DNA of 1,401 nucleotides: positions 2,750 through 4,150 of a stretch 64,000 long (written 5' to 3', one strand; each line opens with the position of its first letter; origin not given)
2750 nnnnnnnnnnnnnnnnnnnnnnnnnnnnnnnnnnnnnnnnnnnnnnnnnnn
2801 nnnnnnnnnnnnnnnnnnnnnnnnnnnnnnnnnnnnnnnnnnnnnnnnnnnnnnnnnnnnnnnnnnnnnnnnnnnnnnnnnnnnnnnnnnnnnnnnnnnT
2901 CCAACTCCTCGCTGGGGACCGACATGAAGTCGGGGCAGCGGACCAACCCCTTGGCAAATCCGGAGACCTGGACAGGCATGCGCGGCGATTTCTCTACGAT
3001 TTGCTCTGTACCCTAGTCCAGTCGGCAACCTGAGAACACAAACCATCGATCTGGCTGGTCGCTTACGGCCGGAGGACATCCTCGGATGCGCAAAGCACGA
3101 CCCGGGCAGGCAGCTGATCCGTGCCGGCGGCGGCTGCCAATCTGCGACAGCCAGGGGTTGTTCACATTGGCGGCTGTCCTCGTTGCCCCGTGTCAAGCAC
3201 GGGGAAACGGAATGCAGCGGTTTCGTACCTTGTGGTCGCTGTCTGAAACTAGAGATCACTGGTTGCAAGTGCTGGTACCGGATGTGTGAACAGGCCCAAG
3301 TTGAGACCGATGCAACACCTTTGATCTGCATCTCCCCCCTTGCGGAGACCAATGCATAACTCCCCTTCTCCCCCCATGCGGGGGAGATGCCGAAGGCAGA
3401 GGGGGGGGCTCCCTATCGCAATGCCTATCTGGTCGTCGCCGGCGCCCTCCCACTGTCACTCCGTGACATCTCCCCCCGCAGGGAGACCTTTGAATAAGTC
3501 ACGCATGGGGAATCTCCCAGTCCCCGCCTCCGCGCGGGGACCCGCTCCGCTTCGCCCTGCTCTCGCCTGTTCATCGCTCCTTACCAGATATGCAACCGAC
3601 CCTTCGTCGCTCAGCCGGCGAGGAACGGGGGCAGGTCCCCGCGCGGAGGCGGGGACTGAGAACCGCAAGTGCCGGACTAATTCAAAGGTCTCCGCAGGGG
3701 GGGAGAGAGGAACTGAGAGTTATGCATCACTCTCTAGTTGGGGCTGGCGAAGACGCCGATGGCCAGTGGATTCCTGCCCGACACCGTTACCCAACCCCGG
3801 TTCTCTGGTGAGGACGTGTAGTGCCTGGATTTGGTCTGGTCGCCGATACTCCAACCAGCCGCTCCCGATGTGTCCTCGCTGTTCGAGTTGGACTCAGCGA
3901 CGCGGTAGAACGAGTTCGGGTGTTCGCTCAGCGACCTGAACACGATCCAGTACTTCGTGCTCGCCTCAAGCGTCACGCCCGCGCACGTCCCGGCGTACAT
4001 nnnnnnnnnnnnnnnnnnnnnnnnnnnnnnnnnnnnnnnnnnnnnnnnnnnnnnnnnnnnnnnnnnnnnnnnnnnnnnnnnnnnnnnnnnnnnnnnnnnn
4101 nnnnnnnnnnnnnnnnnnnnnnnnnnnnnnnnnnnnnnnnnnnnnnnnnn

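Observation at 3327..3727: Complex nested inverted-repeat element between the Crp-family gene and the fragmented adhesin gene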

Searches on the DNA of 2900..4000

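Call 6: search_rna_families(source=window, start=2900, end=4000, threshold=evalue, max_evalue=1)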
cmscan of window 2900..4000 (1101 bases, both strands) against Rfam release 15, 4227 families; matches with E-value up to 1: 2.
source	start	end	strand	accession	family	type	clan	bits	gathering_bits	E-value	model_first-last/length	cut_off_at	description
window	3473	3700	+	RF04104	MIR918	Gene; miRNA;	-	39.1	268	4.5e-05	1-265/265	no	MIR918 microRNA precursor family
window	3444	3489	-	RF01762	whalefall-1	Gene; sRNA;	-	18.9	37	0.051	1-56/56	no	Whalefall-1 RNA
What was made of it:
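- On Known structured RNA family (Rfam): Only sub-threshold matches occur in 2900-4000 (call 6).
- Tried and rejected: Only sub-threshold hits in the region; the long hairpin resembles a plant miRNA precursor by shape alone (call 6).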

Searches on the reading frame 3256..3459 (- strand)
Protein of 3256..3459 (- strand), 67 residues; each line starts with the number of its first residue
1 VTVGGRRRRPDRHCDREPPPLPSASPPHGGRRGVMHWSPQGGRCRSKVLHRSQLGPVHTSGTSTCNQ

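Call 11: search_protein_families(library=pfam, proteins=[window:3256-3459:-], max_evalue=0.01)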
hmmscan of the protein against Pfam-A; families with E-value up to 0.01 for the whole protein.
window:3256-3459:- (67 aa): 0 families
